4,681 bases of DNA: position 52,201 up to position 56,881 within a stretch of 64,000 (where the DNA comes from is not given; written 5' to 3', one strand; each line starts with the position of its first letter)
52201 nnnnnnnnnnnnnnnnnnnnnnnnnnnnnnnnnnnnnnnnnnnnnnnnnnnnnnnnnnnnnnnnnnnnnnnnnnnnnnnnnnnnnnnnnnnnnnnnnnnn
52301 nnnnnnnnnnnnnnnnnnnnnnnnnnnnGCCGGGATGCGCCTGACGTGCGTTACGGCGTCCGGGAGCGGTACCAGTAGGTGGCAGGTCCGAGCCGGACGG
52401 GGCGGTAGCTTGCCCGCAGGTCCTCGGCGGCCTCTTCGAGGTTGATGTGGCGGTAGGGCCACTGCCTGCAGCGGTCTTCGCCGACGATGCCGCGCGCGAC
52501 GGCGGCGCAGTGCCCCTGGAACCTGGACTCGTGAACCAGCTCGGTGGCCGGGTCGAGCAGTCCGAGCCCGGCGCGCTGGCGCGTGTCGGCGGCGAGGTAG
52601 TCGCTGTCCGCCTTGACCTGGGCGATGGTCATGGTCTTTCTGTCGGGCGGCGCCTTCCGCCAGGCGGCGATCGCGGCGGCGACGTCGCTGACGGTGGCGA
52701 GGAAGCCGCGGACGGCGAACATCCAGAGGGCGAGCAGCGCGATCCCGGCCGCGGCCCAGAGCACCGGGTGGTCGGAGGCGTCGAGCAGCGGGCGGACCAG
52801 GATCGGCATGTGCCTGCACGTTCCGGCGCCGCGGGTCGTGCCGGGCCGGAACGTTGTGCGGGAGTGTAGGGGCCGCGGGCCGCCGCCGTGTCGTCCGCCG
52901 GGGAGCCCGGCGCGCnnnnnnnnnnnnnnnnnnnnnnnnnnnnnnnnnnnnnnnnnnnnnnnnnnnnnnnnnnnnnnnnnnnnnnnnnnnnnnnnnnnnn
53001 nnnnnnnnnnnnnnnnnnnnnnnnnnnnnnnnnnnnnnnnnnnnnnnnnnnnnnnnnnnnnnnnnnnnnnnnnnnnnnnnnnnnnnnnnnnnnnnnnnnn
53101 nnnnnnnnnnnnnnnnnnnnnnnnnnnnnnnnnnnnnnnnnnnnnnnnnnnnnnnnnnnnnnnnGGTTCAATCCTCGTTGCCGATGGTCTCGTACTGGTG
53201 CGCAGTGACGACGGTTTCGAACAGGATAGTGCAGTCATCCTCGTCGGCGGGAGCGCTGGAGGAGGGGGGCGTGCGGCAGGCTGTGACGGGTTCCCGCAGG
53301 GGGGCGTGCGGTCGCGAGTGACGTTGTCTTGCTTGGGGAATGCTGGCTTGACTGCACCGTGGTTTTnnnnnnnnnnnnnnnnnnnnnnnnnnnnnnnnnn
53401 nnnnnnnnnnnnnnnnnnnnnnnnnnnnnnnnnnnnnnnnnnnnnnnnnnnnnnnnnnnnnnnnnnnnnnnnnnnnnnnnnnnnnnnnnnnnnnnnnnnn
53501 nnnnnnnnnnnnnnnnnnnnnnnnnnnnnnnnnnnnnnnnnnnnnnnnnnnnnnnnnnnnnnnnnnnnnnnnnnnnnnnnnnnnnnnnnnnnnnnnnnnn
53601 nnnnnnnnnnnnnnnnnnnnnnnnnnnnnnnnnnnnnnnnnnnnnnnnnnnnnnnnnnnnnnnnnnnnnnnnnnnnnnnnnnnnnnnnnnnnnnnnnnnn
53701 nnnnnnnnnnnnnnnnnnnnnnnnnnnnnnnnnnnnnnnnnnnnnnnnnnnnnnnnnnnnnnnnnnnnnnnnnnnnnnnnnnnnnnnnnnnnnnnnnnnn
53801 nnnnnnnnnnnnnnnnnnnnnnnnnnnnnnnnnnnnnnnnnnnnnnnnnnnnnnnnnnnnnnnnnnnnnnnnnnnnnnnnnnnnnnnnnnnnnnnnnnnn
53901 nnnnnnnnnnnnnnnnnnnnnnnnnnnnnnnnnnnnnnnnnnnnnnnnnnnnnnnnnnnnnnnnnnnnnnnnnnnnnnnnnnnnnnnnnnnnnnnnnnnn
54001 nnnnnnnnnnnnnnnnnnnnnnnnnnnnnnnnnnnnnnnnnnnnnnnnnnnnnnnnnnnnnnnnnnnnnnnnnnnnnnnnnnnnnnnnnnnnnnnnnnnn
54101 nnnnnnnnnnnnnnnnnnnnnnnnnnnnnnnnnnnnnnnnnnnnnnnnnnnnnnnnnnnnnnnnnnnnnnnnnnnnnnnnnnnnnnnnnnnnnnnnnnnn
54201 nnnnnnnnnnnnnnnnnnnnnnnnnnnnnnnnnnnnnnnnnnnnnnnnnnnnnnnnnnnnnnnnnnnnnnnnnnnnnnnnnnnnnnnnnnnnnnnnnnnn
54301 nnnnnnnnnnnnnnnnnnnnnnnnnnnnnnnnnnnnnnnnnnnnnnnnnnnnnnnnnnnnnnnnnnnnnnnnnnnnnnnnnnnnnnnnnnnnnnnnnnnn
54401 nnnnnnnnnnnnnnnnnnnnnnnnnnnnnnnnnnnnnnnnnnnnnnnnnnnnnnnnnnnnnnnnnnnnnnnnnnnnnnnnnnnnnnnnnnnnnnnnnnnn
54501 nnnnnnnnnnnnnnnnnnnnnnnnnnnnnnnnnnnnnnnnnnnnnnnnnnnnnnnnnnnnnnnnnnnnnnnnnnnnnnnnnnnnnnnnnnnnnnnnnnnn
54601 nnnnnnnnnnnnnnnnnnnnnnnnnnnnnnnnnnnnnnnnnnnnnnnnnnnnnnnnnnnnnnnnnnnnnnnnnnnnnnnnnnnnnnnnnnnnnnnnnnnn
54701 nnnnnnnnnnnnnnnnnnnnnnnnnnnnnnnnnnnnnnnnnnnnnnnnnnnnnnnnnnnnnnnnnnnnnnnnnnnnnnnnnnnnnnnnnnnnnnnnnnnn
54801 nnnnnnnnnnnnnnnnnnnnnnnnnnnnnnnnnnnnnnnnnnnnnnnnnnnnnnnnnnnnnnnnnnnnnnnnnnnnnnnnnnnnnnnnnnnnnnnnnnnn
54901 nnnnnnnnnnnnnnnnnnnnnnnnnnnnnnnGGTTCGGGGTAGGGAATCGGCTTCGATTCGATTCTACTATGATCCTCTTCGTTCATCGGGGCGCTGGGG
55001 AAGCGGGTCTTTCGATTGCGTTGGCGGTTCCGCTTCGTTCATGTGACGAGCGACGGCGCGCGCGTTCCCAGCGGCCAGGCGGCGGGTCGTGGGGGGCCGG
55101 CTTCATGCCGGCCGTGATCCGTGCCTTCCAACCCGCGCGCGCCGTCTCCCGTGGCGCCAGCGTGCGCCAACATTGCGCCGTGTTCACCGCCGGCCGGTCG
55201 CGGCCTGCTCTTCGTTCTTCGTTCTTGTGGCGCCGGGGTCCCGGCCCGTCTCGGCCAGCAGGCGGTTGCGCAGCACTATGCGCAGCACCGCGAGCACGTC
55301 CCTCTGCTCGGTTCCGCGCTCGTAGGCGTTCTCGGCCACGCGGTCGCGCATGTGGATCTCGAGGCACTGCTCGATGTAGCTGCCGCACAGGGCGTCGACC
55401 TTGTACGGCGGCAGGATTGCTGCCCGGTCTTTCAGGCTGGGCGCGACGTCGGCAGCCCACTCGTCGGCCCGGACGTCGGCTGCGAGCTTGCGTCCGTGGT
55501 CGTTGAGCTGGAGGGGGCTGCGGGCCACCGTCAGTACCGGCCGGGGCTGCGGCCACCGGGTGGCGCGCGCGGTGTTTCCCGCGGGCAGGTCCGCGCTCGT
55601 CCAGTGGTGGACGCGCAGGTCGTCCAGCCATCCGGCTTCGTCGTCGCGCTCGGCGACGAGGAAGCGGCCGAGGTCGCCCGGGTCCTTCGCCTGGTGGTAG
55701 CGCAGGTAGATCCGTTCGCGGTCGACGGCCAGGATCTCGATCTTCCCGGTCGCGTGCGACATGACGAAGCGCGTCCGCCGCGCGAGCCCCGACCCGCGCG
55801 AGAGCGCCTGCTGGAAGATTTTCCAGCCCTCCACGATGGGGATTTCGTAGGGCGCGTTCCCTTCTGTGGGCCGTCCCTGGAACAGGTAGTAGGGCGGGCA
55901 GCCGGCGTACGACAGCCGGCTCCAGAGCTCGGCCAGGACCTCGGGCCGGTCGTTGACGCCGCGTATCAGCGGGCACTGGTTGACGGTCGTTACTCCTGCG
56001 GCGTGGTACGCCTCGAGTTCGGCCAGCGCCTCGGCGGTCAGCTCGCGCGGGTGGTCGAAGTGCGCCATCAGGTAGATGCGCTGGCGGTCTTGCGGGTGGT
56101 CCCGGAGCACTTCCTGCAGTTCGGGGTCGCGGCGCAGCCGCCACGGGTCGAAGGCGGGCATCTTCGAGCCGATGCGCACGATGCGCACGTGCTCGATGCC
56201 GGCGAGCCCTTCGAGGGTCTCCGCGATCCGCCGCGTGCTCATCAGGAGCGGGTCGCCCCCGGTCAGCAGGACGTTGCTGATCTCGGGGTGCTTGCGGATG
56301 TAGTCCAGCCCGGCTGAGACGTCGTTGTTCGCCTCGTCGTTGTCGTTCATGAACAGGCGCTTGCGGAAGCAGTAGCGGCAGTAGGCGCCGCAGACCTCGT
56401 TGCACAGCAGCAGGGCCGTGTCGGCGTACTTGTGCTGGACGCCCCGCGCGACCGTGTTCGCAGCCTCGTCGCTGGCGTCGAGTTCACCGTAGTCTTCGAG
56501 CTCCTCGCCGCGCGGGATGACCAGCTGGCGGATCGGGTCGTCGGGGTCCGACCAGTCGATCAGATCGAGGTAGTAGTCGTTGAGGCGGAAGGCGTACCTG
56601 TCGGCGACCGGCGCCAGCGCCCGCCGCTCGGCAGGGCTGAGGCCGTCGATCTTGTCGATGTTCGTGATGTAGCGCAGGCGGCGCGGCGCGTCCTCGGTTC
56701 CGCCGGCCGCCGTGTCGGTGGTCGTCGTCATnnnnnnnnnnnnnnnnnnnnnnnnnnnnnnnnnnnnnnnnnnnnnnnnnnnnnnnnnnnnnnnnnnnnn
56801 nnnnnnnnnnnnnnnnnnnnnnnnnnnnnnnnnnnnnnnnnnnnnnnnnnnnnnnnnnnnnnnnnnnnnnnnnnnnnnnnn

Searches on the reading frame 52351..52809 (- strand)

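Call 15: search_protein_families(library=pfam, proteins=[window:52351-52809:-], max_evalue=0.01)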
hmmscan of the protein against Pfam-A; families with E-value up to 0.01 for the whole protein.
window:52351-52809:- (152 aa): 0 families

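Call 94: search_protein_families(library=phrogs, proteins=[window:52351-52809:-], max_evalue=0.001)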
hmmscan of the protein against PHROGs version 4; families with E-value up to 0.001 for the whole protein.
window:52351-52809:- (152 aa): 1 family
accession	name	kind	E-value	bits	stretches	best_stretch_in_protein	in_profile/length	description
phrog_25535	-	unknown function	2.7e-06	28.4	1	90-148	77-135/135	-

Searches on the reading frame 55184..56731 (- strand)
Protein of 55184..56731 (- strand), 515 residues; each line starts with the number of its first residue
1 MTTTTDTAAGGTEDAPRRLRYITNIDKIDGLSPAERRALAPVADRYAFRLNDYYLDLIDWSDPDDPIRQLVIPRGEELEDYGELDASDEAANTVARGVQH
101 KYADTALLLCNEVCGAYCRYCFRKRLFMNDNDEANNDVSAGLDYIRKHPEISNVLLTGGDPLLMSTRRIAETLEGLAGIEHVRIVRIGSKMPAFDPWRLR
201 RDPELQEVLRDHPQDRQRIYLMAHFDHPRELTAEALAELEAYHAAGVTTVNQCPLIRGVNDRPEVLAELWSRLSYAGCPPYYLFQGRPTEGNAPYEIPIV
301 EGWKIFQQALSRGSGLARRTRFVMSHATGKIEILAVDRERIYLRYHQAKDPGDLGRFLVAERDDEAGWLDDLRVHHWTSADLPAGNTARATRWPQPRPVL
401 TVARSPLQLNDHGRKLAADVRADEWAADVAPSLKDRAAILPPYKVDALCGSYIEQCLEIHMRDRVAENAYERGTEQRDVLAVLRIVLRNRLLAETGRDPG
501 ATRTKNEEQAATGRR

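Call 15: search_protein_families(library=pfam, proteins=[window:55184-56731:-], max_evalue=0.01)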
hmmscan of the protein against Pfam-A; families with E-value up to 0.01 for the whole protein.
window:55184-56731:- (515 aa): 1 family
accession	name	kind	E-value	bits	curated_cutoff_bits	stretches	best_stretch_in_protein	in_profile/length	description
PF04055.27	Radical_SAM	-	5.6e-07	30.3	29.5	1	113-266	6-162/166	Radical SAM superfamily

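Call 94: search_protein_families(library=phrogs, proteins=[window:55184-56731:-], max_evalue=0.001)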
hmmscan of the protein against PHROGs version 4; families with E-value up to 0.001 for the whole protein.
window:55184-56731:- (515 aa): 1 family
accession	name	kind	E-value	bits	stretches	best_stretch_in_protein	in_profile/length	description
phrog_13987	-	other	0.00032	21.1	1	101-183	12-93/274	radical SAM domain-containing protein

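Call 102: search_protein_families(library=padloc, proteins=[window:55184-56731:-], max_evalue=0.01)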
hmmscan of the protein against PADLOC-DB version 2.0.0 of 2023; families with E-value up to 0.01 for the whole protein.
window:55184-56731:- (515 aa): 2 families
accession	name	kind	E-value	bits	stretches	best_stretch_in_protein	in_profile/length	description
PDLC02903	pVip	-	0.0016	15.9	1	111-167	7-58/257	Viperins not associated with kinases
PDLC02904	pVip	-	0.0031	15.1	1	111-172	10-68/262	Viperins associated with kinases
